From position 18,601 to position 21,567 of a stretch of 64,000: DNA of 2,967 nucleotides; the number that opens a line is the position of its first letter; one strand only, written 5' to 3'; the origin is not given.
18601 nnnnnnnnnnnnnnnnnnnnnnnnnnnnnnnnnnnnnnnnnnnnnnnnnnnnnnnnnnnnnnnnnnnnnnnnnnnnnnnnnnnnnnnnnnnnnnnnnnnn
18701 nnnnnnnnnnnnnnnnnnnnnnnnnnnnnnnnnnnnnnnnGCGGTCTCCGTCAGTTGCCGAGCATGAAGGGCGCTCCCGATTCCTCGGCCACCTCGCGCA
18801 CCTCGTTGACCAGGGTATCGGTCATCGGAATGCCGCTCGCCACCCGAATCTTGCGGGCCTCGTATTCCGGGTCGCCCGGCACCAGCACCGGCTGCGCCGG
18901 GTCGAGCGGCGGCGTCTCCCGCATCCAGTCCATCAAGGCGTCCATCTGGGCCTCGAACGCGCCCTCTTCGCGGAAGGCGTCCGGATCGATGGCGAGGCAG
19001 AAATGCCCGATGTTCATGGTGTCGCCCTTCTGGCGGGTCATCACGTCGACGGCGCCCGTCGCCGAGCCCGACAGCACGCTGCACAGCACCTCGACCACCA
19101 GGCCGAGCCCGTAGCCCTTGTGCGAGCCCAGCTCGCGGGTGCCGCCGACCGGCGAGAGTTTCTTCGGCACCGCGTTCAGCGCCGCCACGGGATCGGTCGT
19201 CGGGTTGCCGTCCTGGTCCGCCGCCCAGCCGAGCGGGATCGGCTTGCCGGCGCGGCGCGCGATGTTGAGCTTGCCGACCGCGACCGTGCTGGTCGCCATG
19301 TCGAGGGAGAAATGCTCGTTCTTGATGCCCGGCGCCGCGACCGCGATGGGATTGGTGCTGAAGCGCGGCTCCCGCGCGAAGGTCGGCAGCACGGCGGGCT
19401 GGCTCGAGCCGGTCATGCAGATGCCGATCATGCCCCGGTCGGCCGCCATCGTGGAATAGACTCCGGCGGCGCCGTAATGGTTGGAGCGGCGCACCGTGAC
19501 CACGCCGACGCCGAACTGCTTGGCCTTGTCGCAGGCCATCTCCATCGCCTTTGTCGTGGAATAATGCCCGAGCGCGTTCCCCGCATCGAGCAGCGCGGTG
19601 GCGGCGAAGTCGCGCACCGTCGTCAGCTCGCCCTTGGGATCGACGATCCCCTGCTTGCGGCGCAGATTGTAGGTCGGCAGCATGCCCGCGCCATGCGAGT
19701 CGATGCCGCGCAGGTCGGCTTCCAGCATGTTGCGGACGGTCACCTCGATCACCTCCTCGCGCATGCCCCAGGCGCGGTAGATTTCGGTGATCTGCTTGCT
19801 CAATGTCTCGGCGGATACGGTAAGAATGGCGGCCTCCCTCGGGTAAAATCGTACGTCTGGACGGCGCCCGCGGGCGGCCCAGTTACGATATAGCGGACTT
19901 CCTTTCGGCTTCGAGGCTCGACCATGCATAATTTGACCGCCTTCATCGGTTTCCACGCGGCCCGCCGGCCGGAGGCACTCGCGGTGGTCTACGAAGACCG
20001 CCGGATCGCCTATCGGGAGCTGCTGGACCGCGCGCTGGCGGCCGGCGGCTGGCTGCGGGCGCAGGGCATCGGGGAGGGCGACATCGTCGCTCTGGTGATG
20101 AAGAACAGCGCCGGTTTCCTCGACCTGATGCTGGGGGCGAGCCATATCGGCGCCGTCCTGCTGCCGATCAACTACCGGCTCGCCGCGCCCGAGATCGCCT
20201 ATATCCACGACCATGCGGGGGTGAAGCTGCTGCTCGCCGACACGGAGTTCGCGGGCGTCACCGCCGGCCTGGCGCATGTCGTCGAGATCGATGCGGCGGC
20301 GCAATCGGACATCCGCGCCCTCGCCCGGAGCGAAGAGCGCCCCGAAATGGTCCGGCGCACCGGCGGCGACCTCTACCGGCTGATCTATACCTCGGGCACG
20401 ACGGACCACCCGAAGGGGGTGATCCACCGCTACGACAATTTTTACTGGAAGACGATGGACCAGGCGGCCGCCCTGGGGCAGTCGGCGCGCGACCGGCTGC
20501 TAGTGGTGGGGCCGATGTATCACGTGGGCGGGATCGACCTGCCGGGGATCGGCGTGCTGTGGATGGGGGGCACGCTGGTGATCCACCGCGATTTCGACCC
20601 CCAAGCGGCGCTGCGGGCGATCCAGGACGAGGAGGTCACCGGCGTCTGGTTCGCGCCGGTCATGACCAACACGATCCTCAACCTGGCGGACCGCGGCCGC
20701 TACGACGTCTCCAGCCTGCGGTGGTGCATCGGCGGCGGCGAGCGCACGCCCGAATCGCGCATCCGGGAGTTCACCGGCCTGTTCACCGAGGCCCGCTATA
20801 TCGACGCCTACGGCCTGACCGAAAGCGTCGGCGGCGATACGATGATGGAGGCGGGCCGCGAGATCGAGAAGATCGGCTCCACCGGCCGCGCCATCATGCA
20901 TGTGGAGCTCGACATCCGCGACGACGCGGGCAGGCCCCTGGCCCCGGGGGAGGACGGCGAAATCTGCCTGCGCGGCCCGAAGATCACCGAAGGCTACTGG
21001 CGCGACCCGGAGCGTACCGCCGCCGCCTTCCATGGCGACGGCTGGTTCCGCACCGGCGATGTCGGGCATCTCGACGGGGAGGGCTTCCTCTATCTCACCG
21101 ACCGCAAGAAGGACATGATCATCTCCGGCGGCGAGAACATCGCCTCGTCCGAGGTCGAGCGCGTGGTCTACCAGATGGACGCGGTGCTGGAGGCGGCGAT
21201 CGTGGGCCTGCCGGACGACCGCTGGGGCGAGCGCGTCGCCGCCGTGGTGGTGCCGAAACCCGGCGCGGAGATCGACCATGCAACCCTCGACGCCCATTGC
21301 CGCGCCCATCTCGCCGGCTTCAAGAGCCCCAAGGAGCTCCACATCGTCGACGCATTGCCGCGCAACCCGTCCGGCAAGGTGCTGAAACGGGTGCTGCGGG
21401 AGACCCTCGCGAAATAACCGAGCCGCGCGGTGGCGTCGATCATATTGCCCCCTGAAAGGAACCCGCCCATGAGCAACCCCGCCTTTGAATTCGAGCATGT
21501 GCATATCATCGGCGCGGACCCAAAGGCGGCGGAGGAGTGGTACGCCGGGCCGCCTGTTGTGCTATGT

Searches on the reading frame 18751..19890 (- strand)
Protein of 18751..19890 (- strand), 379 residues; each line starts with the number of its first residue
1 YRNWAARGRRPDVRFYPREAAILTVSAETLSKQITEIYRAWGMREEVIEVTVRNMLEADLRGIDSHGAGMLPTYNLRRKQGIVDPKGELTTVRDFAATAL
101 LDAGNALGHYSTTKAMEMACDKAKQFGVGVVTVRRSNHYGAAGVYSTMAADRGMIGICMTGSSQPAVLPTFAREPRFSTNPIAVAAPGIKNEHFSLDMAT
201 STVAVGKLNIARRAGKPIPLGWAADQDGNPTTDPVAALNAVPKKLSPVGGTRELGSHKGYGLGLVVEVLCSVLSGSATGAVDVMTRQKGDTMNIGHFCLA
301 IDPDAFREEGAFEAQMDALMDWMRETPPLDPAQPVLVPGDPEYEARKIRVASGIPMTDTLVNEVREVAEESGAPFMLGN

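Call 9: search_protein_families(library=pfam, proteins=[window:18751-19890:-])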
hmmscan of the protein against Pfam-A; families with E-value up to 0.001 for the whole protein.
window:18751-19890:- (379 aa): 1 family
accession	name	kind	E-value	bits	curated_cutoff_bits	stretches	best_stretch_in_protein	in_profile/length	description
PF02615.19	Ldh_2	-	1.2e-116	390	38.8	1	25-364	1-332/333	Malate/L-lactate dehydrogenase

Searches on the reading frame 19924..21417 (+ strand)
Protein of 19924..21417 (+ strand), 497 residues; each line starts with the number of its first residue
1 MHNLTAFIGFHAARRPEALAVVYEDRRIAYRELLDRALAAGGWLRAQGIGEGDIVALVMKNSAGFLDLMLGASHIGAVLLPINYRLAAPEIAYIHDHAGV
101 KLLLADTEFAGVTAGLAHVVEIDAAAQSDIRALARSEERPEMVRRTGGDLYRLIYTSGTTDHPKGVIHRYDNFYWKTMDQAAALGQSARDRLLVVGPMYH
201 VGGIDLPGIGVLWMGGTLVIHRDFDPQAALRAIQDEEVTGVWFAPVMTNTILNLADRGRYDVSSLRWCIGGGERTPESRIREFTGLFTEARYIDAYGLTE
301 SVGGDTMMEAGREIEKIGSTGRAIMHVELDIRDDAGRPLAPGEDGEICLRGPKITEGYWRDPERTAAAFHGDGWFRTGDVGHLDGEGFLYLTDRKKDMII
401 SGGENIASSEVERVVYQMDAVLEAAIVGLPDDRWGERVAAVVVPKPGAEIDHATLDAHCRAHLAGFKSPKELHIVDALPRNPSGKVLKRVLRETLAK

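Call 9: search_protein_families(library=pfam, proteins=[window:19924-21417:+])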
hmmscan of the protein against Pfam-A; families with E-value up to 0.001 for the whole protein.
window:19924-21417:+ (497 aa): 2 families
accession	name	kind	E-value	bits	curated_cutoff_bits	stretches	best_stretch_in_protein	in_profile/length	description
PF00501.34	AMP-binding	-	2.1e-77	261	29.9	1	11-359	4-384/384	AMP-binding enzyme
PF13193.12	AMP-binding_C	-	2.5e-19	70.4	24.5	1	410-485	1-76/76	AMP-binding enzyme C-terminal domain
